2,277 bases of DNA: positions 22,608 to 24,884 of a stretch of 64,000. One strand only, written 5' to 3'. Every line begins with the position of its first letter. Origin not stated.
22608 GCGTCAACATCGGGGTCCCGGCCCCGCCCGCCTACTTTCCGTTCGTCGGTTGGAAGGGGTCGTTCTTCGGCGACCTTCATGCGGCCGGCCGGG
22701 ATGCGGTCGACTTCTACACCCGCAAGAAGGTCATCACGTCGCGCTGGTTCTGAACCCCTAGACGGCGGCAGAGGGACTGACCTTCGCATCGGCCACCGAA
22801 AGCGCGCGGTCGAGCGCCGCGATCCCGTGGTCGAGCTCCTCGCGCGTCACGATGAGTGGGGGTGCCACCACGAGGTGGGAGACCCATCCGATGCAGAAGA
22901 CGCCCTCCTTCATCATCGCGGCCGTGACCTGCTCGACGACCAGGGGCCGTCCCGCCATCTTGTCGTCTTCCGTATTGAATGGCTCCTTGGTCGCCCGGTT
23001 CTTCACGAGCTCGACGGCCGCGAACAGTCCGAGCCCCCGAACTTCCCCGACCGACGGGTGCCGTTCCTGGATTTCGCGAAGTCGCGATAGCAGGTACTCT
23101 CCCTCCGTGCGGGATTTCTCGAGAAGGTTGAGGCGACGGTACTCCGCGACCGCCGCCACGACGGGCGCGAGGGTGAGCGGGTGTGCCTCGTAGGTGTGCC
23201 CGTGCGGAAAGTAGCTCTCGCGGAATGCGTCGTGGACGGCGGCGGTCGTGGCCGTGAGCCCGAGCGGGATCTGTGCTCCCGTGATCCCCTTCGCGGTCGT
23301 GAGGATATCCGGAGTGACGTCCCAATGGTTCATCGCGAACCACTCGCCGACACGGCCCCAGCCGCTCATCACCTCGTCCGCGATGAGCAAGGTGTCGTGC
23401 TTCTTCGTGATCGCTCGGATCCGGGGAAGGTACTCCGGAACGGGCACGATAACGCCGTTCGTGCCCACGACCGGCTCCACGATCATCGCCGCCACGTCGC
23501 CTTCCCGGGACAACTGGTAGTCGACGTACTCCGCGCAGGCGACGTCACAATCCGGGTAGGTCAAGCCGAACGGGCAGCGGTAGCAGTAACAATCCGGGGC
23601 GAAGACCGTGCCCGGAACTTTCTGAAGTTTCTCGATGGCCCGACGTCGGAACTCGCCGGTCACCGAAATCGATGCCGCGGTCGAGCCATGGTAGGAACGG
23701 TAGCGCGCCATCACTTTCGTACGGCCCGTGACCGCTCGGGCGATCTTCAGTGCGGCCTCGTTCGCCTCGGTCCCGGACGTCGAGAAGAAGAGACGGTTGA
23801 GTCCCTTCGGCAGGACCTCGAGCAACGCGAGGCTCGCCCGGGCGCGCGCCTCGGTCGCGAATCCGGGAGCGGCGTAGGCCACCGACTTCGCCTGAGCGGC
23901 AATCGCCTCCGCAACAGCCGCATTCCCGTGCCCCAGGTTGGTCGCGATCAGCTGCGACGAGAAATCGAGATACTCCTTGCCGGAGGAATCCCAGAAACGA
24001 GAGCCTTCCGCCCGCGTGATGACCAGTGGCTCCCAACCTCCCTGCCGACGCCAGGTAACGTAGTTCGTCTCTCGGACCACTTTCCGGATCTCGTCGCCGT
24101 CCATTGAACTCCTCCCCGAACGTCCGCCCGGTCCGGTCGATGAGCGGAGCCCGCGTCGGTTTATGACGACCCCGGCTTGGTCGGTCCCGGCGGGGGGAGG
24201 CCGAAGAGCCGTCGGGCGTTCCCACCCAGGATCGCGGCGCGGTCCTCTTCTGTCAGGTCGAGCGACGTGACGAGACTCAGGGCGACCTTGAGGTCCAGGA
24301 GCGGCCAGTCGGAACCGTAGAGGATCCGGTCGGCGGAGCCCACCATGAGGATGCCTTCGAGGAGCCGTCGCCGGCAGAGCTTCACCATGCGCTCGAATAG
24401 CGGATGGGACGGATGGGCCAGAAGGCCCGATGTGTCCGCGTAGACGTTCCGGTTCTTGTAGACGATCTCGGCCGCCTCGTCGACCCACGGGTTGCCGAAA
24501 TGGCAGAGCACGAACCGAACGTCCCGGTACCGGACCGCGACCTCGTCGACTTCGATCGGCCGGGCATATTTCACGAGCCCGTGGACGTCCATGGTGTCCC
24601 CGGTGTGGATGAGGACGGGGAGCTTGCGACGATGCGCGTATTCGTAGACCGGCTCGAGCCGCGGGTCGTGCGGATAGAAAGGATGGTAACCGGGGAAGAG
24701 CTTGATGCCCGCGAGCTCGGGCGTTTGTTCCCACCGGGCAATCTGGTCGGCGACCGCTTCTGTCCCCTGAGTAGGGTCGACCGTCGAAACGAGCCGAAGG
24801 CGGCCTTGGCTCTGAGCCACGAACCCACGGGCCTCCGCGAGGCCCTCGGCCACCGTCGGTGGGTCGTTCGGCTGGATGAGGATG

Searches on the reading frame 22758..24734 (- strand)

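Call 80: search_protein_families(library=pfam, proteins=[window:22758-24734:-], max_evalue=0.001)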
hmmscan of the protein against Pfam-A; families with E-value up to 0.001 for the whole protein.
window:22758-24734:- (658 aa): 1 family
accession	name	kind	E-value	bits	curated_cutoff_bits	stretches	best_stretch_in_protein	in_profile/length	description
PF00202.27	Aminotran_3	-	8.6e-90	301.8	30.5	1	236-645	10-403/403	Aminotransferase class-III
